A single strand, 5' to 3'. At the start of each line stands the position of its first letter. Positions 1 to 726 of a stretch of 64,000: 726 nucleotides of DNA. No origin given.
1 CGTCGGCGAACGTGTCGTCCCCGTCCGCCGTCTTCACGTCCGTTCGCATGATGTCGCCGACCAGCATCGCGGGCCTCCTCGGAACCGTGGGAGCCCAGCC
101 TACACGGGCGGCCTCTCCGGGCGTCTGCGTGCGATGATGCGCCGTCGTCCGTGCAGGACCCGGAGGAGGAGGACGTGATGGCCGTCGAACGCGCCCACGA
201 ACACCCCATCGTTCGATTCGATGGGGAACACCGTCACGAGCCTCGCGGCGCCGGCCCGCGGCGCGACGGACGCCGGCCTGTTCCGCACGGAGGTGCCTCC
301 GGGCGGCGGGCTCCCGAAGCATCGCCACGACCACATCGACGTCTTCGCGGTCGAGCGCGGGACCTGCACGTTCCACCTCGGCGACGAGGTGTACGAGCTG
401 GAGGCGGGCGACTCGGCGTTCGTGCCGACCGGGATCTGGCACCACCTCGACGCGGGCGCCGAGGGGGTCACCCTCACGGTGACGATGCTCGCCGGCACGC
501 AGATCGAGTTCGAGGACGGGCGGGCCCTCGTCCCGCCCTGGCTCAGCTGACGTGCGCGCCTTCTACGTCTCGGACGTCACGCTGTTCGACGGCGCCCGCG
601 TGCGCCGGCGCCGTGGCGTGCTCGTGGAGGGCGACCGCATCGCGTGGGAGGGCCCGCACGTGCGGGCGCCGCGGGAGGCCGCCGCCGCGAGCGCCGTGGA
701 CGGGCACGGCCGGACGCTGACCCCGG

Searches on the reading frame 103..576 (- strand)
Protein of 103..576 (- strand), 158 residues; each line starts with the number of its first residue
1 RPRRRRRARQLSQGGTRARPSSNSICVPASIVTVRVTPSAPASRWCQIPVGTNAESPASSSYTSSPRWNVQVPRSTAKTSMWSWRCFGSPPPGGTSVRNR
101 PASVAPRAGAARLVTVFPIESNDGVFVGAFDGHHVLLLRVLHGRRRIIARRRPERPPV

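Call 67: search_protein_families(library=pfam, alignment_id=A2, max_evalue=0.0001)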
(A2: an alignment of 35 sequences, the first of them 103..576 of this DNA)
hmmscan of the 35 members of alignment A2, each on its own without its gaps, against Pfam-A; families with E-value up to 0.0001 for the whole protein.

A. member 1, window:103-576:- (158 aa): 0 families

B. families by the number of members that match (of 35 scanned): 45 families (the first 25 are shown)
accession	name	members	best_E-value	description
PF02128.21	Peptidase_M36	2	4.2e-38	Fungalysin metallopeptidase (M36)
PF00583.31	Acetyltransf_1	2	2.7e-13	Acetyltransferase (GNAT) family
PF13508.13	Acetyltransf_7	2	3.1e-10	Acetyltransferase (GNAT) domain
PF01960.23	ArgJ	1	3.3e-121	ArgJ family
PF20979.2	Arginosuc_syn_C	1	1.2e-80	Arginosuccinate synthase C-terminal domain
PF00067.27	p450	1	3.8e-62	Cytochrome P450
PF00206.25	Lyase_1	1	1.2e-60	Lyase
PF00764.25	Arginosuc_synth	1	1.6e-59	Arginosuccinate synthase N-terminal HUP domain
PF02735.22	Ku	1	2.1e-55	Ku70/Ku80 beta-barrel domain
PF00795.27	CN_hydrolase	1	7.5e-44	Carbon-nitrogen hydrolase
PF01068.26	DNA_ligase_A_M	1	5.1e-32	ATP dependent DNA ligase domain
PF00005.33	ABC_tran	1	6.2e-30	ABC transporter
PF00313.28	CSD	1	6.5e-29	'Cold-shock' DNA-binding domain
PF01061.29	ABC2_membrane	1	6.6e-29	ABC-2 type transporter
PF12698.13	ABC2_membrane_3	1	8e-25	ABC-2 family transporter protein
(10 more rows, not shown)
